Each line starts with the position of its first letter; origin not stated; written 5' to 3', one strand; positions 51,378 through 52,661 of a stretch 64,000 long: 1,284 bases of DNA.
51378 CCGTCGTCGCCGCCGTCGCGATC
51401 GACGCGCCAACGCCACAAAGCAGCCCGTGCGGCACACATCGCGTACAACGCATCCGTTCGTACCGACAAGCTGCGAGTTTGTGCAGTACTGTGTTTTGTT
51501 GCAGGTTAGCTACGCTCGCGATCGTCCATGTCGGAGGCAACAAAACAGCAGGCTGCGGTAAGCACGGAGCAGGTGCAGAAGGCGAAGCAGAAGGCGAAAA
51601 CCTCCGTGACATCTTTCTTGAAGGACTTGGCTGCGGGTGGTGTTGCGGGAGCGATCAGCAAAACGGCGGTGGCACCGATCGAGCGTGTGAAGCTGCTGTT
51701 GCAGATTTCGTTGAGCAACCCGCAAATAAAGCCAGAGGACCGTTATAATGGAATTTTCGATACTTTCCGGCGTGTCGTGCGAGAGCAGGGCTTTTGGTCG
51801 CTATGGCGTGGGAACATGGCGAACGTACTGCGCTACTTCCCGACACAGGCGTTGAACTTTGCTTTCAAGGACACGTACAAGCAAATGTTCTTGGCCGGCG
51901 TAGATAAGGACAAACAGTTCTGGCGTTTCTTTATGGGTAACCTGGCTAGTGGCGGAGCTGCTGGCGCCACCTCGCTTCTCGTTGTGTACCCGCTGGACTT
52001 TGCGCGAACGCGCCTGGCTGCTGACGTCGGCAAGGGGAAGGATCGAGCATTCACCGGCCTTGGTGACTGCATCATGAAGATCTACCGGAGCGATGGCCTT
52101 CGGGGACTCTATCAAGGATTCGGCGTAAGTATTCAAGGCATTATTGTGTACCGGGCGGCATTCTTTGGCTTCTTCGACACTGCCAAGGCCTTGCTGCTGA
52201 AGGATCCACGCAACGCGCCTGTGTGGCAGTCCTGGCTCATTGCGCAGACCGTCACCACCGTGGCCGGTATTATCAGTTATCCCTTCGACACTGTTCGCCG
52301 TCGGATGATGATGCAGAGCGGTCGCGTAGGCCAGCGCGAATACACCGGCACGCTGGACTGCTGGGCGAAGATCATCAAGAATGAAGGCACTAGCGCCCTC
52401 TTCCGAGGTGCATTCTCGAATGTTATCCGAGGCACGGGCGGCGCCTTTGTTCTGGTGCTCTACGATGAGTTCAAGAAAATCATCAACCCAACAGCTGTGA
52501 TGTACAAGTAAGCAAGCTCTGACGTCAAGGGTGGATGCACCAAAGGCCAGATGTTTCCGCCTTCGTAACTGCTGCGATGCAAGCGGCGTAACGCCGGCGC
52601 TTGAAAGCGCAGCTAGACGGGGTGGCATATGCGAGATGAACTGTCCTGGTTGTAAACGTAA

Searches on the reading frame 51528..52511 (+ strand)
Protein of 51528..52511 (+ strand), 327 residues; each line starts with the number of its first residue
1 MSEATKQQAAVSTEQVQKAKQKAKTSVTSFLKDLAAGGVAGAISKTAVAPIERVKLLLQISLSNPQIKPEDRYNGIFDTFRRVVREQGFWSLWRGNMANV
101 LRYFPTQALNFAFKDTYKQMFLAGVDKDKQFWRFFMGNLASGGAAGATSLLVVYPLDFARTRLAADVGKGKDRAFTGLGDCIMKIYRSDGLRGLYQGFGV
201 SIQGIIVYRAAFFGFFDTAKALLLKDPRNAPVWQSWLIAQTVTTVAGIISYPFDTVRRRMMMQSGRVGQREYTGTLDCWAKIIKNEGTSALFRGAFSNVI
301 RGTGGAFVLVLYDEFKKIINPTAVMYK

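Call 5: search_protein_families(library=pfam, proteins=[window:51528-52511:+], max_evalue=0.01)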
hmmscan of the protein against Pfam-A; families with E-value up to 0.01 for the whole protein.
window:51528-52511:+ (327 aa): 2 families
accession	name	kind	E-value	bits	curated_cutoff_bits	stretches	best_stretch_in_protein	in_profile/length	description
PF00153.32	Mito_carr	-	2.7e-75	248.7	22.3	3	28-122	3-93/96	Mitochondrial carrier protein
PF04608.18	PgpA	-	0.0099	16.3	28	0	107-152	95-140/141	Phosphatidylglycerophosphatase A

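Call 18: find_encoding_contigs(protein=window:51528-52511:+, flank=10000, max_places=10)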
Protein window:51528-52511:+ (327 aa): 23 contigs read that carry it; 10 places shown.
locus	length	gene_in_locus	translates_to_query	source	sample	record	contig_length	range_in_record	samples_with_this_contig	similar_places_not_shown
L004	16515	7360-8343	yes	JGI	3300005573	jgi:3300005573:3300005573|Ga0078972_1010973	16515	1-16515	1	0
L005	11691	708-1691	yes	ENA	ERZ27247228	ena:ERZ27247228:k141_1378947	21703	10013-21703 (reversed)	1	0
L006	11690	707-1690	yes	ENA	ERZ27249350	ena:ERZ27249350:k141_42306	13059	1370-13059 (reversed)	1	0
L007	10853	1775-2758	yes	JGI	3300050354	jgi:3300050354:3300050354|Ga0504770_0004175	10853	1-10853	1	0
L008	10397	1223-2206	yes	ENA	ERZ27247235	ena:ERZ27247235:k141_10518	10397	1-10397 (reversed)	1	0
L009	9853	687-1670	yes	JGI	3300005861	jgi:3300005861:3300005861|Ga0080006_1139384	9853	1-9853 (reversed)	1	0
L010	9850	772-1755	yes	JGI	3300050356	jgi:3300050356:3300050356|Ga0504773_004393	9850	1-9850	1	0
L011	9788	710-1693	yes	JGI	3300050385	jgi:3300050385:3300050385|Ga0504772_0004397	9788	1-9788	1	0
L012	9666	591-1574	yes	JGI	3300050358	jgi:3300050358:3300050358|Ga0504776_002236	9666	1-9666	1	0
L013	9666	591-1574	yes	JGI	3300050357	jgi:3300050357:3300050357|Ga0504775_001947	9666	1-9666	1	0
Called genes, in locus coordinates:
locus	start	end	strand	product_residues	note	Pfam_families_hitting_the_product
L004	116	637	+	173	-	-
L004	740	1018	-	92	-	-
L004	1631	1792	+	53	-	-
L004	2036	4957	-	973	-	PF13328:HD_4, PF04607:RelA_SpoT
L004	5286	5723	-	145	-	-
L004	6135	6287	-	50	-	-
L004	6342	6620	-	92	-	-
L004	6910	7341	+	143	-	-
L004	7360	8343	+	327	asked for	PF00153:Mito_carr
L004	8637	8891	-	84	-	-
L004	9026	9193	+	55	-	-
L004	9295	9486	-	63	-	-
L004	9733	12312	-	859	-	PF01591:6PF2K, PF13671:AAA_33 (faint), PF00300:His_Phos_1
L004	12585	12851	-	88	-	-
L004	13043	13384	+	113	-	-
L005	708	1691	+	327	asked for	PF00153:Mito_carr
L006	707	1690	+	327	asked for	PF00153:Mito_carr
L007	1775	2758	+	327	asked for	PF00153:Mito_carr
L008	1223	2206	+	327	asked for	PF00153:Mito_carr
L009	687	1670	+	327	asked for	PF00153:Mito_carr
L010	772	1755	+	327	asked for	PF00153:Mito_carr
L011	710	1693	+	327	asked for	PF00153:Mito_carr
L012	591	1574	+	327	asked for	PF00153:Mito_carr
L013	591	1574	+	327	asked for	PF00153:Mito_carr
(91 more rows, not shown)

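Call 42: list_cluster_members(proteins=[window:51528-52511:+, window:46204-49125:-])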
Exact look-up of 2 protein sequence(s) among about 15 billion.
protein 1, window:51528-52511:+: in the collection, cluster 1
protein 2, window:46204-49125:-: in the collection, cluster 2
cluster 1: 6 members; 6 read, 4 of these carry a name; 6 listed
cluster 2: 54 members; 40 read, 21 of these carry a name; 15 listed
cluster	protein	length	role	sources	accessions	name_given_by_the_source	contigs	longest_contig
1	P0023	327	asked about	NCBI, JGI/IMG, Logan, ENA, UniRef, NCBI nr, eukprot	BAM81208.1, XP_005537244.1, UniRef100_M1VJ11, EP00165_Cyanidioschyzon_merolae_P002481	ADP/ATP translocase [Cyanidioschyzon merolae strain 10D] | solute carrier family 25 (adenine nucleotide translocator) protein 4/5/6/31 | ADP/ATP translocase n=1 Tax=Cyanidioschyzon merolae (strain NIES-3377 / 10D) TaxID=280699 ...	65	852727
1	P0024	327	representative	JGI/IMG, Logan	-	-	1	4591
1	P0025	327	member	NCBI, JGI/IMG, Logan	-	solute carrier family 25 (adenine nucleotide translocator) protein 4/5/6/31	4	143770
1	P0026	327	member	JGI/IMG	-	solute carrier family 25 (adenine nucleotide translocator) protein 4/5/6/31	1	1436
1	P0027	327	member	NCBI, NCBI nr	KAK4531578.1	hypothetical protein CCYA_CCYA08G2435 [Cyanidiococcus yangmingshanensis]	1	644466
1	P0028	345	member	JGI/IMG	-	-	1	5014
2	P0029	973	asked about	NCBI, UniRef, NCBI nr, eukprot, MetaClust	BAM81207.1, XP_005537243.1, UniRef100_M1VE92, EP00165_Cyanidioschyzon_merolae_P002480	similar to GTP pyrophosphokinase [Cyanidioschyzon merolae strain 10D] | Similar to GTP pyrophosphokinase n=1 Tax=Cyanidioschyzon merolae (strain NIES-3377 / 10D) ... | XP_005537243.1 similar to GTP pyrophosphokinase [Cyanidioschyzon merolae strain 10D]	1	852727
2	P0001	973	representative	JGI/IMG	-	-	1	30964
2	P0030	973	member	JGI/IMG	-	hypothetical protein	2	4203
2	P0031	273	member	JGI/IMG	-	hypothetical protein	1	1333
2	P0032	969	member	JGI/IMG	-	hypothetical protein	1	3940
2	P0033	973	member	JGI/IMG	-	hypothetical protein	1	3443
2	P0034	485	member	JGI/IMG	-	hypothetical protein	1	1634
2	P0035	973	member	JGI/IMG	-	hypothetical protein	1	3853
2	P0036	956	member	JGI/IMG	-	hypothetical protein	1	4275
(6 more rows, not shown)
